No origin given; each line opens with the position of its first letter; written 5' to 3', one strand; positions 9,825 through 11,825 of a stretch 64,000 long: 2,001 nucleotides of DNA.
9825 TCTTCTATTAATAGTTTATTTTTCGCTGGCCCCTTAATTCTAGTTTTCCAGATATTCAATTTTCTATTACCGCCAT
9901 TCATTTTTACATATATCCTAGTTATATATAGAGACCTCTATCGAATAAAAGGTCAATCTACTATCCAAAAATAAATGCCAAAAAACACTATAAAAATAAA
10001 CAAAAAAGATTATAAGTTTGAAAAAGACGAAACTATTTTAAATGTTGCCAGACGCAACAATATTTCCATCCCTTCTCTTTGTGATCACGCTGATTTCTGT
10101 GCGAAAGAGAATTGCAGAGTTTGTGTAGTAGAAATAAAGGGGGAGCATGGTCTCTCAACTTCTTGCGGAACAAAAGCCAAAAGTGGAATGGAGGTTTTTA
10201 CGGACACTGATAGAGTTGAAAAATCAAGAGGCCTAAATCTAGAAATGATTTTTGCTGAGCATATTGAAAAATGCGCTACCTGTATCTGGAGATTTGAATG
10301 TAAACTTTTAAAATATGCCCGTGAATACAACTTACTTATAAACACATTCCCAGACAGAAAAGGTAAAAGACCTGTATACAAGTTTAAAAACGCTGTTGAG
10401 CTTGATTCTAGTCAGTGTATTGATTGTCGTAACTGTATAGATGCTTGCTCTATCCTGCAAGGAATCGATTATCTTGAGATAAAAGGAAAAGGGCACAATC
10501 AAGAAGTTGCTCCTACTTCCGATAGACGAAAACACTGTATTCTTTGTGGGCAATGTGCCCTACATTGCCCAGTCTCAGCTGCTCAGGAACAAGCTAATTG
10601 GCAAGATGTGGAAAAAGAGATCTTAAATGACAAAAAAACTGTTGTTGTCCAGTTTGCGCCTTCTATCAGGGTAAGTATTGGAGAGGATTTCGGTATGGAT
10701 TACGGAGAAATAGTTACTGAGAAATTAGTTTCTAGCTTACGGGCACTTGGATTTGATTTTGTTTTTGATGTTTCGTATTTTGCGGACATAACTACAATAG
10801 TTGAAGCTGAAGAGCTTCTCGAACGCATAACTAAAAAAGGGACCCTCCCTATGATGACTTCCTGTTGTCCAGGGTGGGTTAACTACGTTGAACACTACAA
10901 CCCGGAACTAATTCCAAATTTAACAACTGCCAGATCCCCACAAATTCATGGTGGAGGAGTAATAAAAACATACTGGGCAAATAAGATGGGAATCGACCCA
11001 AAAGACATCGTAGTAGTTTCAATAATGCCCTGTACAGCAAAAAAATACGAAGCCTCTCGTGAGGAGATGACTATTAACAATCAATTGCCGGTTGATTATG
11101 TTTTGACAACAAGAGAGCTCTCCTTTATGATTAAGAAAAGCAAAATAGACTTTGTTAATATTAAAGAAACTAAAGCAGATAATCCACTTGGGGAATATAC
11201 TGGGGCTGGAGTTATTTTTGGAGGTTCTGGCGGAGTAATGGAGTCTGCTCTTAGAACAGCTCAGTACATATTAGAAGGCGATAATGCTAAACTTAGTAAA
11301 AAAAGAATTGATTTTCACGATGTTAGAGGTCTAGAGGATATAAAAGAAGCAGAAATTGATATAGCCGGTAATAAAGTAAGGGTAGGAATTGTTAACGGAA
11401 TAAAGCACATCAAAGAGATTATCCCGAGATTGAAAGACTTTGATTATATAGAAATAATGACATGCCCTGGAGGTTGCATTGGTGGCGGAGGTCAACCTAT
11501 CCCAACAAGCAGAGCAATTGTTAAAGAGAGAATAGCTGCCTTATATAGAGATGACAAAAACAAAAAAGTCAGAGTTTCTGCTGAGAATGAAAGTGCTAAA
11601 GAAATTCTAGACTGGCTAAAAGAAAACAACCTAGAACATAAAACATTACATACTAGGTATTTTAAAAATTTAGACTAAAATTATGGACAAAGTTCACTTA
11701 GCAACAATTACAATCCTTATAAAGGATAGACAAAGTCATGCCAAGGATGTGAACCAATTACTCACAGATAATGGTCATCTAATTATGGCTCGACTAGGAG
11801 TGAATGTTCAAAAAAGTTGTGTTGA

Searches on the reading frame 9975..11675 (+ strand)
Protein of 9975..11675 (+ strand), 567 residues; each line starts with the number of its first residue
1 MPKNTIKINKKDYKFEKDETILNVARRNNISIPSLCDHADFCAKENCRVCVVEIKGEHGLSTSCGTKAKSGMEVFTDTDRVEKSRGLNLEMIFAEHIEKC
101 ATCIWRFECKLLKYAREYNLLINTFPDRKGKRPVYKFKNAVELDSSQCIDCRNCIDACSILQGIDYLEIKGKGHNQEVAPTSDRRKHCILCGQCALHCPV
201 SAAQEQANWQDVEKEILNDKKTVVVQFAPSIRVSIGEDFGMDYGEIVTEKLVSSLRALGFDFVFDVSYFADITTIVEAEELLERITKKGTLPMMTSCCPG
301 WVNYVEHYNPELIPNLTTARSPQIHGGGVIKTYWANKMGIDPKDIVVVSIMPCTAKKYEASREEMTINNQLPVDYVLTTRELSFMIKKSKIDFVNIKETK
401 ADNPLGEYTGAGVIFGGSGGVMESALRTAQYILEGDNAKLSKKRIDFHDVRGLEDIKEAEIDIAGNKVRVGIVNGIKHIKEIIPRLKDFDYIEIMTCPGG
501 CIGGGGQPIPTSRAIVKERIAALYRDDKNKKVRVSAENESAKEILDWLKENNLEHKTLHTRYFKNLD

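Call 89: search_protein_families(library=pfam, proteins=[window:9975-11675:+], max_evalue=0.0001)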
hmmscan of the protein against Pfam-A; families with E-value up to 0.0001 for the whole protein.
window:9975-11675:+ (567 aa): 7 families
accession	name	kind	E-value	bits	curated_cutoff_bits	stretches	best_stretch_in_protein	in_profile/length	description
PF02906.19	Fe_hyd_lg_C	-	9.2e-90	301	22.1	1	221-505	1-245/245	Iron only hydrogenase large subunit, C-terminal domain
PF13510.11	Fer2_4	-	2.1e-15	57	22.8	1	5-78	5-81/82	2Fe-2S iron-sulfur cluster binding domain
PF02256.22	Fe_hyd_SSU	-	2.4e-09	37.5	24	1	515-564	3-55/56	Iron hydrogenase small subunit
PF12838.12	Fer4_7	-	4.7e-06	27.4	27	1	147-202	1-52/52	4Fe-4S dicluster domain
PF10588.14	NADH-G_4Fe-4S_3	-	7.7e-06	25.8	27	1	87-119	3-35/40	NADH-ubiquinone oxidoreductase-G iron-sulfur binding region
PF00111.32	Fer2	-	8.3e-06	26.1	21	1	7-57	2-50/77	2Fe-2S iron-sulfur cluster binding domain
PF13237.11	Fer4_10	-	1.3e-05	25.5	25.5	1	141-199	2-53/53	4Fe-4S dicluster domain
